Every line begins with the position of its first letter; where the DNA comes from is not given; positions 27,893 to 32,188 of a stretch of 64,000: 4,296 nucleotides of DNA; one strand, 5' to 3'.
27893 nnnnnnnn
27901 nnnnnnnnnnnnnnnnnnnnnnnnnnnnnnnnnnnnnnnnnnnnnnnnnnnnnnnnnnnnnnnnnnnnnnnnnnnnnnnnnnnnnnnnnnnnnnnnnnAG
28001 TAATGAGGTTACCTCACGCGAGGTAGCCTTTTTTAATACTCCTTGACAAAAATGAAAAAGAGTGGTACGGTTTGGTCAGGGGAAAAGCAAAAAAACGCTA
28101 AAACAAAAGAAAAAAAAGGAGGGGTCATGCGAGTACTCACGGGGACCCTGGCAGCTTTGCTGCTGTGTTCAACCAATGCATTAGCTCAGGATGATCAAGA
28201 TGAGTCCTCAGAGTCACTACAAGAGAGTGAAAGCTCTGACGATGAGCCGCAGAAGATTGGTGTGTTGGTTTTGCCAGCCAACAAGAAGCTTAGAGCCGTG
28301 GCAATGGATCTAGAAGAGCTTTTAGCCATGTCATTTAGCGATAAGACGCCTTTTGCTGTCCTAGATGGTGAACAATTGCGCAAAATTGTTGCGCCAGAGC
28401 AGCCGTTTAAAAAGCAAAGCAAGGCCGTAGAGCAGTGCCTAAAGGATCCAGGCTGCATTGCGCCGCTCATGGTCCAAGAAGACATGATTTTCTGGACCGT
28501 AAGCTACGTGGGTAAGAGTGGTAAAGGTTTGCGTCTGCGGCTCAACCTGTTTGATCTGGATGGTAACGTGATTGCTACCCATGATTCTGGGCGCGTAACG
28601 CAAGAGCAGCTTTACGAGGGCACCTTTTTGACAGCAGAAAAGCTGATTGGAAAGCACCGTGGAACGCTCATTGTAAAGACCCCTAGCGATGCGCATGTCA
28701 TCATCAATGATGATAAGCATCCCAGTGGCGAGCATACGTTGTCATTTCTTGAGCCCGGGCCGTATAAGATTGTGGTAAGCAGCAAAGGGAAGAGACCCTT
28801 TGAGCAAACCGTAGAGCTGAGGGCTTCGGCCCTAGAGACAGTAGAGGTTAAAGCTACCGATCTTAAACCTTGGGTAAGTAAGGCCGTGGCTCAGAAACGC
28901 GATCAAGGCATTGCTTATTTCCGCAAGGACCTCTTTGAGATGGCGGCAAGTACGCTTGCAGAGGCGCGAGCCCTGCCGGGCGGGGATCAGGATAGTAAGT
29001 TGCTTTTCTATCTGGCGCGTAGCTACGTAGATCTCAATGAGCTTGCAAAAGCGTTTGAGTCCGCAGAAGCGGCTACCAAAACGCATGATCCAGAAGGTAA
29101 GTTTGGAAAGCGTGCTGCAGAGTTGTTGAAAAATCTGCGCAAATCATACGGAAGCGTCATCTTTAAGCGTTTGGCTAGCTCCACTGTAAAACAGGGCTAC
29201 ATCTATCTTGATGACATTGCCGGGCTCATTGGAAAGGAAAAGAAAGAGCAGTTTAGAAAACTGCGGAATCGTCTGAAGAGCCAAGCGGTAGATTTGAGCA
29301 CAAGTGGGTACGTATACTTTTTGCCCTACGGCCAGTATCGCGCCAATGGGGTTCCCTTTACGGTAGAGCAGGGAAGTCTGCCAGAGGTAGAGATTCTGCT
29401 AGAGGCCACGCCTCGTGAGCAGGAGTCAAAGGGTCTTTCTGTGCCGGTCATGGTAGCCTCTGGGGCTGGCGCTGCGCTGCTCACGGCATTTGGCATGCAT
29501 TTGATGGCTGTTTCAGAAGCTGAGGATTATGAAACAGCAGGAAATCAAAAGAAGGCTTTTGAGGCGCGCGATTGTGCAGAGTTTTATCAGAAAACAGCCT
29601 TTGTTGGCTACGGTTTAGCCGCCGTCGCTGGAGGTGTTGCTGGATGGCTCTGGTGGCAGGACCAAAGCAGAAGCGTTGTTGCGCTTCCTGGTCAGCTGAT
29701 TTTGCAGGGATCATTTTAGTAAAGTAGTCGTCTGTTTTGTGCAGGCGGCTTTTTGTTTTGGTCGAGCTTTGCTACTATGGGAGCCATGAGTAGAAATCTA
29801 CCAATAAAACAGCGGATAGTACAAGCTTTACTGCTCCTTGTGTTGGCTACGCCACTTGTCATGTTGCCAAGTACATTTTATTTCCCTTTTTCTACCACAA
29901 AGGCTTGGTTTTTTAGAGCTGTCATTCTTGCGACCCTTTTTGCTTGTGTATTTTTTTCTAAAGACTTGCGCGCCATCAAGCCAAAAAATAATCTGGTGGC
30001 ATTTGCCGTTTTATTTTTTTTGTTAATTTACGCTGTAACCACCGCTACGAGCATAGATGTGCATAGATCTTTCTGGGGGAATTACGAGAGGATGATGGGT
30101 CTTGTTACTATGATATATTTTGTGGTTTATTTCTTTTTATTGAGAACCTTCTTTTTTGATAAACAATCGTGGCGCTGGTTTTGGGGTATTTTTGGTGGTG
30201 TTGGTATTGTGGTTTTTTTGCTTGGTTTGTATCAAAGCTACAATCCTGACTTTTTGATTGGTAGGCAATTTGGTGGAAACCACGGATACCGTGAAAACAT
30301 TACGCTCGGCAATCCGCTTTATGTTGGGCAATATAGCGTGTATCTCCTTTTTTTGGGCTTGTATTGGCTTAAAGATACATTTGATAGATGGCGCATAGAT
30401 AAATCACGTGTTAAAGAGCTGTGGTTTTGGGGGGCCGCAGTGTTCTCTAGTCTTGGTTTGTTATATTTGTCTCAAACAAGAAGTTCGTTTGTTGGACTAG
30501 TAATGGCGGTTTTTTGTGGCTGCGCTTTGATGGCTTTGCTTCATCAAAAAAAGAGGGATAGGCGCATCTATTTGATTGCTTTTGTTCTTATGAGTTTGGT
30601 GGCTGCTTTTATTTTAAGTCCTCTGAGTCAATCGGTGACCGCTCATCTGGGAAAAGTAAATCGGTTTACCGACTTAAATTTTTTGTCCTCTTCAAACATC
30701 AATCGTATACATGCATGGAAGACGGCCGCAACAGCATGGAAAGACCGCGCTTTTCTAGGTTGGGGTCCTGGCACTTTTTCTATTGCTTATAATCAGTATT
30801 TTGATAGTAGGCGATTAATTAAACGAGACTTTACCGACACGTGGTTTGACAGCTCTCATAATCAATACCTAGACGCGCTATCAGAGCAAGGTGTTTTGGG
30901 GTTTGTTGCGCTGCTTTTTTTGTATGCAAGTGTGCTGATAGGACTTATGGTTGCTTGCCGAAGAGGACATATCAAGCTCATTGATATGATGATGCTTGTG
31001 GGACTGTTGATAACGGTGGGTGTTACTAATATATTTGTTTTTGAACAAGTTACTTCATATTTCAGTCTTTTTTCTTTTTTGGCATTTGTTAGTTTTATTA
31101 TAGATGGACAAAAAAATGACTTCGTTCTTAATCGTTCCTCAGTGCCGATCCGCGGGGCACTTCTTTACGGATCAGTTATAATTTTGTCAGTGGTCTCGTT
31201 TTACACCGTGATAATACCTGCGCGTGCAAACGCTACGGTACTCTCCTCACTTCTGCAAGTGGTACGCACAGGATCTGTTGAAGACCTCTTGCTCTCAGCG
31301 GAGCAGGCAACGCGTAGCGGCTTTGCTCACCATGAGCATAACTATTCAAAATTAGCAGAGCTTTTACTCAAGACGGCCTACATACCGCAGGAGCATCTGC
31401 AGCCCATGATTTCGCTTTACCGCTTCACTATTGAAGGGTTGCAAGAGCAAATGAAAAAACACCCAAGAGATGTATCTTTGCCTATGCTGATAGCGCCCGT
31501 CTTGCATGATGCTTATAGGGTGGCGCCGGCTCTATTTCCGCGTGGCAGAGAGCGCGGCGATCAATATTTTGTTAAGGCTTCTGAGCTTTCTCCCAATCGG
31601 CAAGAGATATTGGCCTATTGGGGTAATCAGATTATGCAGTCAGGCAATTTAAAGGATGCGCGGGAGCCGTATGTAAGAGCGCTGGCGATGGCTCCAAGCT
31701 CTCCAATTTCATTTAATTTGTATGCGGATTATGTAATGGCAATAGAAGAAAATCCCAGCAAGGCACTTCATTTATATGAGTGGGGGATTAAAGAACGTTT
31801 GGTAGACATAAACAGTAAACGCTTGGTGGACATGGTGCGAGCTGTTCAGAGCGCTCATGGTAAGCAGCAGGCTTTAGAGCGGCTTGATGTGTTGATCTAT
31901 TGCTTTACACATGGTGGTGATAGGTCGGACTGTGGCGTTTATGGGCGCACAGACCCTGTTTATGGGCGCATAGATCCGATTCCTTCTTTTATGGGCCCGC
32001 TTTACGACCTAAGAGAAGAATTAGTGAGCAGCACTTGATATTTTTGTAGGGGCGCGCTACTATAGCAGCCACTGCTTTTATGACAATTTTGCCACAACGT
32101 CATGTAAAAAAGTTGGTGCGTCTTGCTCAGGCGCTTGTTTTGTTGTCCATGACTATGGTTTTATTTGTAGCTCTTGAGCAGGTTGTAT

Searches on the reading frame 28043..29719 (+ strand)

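Call 22: search_protein_families(library=pfam, proteins=[window:28043-29719:+], max_evalue=0.001)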
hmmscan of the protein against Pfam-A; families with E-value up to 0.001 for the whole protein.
window:28043-29719:+ (558 aa): 1 family
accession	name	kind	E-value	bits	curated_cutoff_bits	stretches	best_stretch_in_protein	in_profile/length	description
PF08308.17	PEGA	-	0.00014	22.1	20.8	1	208-271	3-65/71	PEGA domain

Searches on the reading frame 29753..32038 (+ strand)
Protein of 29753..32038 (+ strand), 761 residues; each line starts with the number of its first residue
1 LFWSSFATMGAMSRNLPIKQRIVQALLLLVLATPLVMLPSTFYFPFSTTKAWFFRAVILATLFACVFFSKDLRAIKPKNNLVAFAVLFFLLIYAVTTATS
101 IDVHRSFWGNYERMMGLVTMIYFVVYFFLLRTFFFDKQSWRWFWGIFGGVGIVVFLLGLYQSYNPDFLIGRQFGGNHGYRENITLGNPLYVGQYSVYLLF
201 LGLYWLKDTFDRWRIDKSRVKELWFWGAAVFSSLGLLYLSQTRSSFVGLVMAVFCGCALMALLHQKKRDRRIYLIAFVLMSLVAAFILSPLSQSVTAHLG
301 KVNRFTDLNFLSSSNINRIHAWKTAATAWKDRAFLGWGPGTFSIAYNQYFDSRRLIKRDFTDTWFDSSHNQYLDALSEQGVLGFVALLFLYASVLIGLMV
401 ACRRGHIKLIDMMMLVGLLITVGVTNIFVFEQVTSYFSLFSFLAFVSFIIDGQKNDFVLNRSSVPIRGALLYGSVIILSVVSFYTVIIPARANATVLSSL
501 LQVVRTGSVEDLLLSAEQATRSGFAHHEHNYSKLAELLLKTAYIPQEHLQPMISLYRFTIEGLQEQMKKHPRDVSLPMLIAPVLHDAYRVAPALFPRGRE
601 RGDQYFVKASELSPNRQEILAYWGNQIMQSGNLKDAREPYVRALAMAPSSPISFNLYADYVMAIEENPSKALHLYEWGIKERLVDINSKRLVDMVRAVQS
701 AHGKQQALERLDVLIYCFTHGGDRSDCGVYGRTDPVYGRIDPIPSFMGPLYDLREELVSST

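Call 22: search_protein_families(library=pfam, proteins=[window:29753-32038:+], max_evalue=0.001)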
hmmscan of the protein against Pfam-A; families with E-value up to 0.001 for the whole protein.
window:29753-32038:+ (761 aa): 1 family
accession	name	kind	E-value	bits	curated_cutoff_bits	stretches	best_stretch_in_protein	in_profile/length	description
PF04932.20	Wzy_C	-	4e-21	75.8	31.7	1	229-388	2-149/149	O-Antigen ligase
